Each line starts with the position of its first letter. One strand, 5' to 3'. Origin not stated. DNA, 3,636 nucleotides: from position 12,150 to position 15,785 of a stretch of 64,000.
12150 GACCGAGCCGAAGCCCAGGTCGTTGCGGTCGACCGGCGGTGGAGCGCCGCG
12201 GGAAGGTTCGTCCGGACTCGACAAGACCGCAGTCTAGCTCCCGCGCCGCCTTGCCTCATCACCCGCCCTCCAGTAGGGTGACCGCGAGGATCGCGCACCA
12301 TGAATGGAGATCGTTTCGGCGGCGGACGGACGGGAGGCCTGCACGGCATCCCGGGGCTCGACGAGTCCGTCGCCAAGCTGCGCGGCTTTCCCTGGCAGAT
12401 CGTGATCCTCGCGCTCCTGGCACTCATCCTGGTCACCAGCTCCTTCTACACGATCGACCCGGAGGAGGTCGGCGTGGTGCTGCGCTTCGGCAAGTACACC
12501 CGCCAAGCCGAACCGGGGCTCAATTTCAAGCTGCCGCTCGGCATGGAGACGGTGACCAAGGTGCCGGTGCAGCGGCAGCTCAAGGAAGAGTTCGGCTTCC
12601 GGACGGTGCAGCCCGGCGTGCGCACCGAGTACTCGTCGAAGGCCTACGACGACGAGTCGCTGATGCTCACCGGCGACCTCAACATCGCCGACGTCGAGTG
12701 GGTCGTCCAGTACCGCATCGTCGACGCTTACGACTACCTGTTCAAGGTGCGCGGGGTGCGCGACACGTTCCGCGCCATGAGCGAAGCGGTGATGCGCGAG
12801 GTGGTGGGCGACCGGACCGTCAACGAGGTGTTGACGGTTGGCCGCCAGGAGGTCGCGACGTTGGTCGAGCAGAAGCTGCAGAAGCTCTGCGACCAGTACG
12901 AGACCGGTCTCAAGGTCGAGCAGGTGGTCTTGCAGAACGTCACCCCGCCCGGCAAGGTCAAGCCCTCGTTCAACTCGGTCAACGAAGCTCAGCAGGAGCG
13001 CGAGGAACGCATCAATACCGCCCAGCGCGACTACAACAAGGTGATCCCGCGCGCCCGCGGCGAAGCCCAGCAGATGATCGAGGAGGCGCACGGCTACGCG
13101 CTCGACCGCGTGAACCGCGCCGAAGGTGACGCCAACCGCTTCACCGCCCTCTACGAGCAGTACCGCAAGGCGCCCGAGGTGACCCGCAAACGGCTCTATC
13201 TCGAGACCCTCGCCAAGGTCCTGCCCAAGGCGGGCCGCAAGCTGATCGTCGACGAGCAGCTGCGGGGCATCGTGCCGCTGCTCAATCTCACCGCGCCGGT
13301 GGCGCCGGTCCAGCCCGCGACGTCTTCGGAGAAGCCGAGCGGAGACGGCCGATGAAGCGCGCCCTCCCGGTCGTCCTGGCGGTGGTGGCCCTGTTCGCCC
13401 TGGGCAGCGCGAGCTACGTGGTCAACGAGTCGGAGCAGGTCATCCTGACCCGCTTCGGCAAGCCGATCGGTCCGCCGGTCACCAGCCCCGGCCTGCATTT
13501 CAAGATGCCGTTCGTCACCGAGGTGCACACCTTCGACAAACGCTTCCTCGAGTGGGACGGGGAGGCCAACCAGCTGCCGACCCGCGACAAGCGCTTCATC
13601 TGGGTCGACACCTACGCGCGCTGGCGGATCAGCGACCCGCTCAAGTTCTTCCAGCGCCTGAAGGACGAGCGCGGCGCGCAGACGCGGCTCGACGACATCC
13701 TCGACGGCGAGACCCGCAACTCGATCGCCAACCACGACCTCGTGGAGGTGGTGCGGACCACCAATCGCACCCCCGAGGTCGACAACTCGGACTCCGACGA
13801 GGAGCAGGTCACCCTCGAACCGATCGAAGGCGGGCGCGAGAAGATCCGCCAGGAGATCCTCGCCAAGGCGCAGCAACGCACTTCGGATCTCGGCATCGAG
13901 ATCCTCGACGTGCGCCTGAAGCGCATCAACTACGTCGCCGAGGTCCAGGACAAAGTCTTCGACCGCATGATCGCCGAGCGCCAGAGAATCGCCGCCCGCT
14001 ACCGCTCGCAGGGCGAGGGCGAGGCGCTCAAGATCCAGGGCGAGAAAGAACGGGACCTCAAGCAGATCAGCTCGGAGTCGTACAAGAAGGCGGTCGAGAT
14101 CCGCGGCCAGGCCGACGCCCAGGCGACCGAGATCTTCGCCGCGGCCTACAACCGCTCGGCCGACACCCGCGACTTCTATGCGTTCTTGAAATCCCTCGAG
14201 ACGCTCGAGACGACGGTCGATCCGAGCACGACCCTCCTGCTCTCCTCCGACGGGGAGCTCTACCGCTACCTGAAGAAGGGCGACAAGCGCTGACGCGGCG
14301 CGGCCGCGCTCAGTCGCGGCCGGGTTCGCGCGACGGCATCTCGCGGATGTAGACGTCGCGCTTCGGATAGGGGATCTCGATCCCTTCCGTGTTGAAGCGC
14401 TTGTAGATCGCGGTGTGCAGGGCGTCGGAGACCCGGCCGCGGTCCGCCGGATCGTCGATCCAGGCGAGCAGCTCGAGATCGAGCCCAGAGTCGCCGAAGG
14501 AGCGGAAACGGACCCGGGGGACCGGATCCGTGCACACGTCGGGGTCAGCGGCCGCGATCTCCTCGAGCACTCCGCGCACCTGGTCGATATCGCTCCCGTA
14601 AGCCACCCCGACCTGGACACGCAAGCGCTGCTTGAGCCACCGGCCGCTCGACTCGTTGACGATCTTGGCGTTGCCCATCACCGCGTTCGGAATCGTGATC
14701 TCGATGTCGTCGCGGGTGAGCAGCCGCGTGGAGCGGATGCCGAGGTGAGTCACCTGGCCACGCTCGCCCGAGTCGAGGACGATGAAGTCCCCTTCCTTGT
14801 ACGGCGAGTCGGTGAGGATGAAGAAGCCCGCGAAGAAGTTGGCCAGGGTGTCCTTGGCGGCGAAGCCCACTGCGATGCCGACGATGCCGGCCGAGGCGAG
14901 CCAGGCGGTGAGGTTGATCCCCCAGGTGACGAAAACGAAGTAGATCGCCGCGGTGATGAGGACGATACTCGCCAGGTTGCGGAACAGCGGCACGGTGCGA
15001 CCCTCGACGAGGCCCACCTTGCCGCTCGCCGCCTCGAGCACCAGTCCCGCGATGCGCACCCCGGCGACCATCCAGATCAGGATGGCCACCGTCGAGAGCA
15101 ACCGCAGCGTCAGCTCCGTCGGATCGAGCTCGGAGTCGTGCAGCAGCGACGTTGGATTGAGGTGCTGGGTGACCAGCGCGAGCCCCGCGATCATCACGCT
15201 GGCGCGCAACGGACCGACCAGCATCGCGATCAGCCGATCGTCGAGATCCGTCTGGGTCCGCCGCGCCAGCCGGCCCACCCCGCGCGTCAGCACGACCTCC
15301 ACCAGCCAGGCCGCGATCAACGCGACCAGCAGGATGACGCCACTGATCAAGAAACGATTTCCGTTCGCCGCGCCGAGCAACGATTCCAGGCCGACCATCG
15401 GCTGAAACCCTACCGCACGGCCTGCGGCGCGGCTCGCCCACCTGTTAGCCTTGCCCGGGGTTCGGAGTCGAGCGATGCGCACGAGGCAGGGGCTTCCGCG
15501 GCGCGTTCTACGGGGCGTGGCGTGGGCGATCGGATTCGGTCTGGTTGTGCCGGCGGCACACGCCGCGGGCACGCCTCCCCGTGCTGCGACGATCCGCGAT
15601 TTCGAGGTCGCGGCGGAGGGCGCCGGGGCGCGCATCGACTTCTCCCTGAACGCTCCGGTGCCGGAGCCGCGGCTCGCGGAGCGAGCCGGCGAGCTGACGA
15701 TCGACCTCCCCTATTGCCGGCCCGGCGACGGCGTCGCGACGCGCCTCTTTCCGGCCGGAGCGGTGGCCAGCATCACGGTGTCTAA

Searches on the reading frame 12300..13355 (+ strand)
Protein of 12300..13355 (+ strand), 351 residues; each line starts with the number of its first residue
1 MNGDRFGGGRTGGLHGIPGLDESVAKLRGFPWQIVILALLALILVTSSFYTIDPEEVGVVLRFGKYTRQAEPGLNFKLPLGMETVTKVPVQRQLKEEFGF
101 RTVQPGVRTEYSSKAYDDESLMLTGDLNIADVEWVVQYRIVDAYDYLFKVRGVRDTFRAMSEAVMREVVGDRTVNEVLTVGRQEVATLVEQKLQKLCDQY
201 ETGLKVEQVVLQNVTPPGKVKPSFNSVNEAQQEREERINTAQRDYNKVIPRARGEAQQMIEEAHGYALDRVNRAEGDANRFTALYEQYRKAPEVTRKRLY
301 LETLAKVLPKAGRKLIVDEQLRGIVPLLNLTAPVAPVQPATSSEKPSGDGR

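Call 79: search_protein_families(library=pfam, proteins=[window:12300-13355:+], max_evalue=0.0001)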
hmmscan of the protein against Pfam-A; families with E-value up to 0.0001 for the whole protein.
window:12300-13355:+ (351 aa): 1 family
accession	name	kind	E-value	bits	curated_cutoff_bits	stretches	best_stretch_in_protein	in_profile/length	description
PF01145.31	Band_7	-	1.3e-28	100.7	23.6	1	51-243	2-174/176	SPFH domain / Band 7 family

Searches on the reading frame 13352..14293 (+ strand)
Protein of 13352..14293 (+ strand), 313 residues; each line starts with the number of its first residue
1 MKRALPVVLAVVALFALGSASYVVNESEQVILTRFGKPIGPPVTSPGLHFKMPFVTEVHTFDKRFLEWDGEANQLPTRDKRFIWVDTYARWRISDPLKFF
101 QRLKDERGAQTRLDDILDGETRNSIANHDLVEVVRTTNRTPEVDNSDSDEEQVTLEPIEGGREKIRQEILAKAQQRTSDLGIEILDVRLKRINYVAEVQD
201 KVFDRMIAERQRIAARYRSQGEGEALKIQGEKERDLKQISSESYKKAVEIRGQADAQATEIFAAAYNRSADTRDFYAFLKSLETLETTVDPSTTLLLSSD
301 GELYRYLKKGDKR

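Call 80: search_protein_families(library=pfam, proteins=[window:13352-14293:+], max_evalue=0.0001)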
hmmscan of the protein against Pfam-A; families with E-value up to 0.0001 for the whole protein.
window:13352-14293:+ (313 aa): 1 family
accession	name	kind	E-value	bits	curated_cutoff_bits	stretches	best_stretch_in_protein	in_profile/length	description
PF01145.31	Band_7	-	7.4e-34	117.8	23.6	1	23-222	2-175/176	SPFH domain / Band 7 family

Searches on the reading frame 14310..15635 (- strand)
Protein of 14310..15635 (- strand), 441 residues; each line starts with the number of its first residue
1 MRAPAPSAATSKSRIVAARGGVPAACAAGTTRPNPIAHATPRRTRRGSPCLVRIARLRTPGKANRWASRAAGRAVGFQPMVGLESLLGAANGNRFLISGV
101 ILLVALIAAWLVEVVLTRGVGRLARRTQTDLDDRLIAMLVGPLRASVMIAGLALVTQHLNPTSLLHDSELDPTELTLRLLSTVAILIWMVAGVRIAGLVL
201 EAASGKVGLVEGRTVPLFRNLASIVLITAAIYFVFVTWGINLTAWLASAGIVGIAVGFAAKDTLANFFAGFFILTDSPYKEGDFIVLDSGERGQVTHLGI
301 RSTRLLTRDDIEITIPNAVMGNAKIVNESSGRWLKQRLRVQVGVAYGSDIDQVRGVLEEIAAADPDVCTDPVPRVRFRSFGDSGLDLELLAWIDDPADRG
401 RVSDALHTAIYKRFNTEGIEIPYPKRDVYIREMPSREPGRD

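Call 80: search_protein_families(library=pfam, proteins=[window:14310-15635:-], max_evalue=0.0001)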
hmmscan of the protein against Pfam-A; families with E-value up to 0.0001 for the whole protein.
window:14310-15635:- (441 aa): 3 families
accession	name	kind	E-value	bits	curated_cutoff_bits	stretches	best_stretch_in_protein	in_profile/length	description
PF21082.3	MS_channel_3rd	-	1.2e-16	61.3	21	1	339-421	2-88/88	Mechanosensitive ion channel MscS, C-terminal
PF00924.24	MS_channel_2nd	-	8.5e-14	51.9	20.2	1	262-328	1-66/68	Mechanosensitive ion channel, beta-domain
PF21088.3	MS_channel_1st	-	9.1e-06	26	23.1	1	220-261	1-42/42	Mechanosensitive ion channel, transmembrane helices 2/3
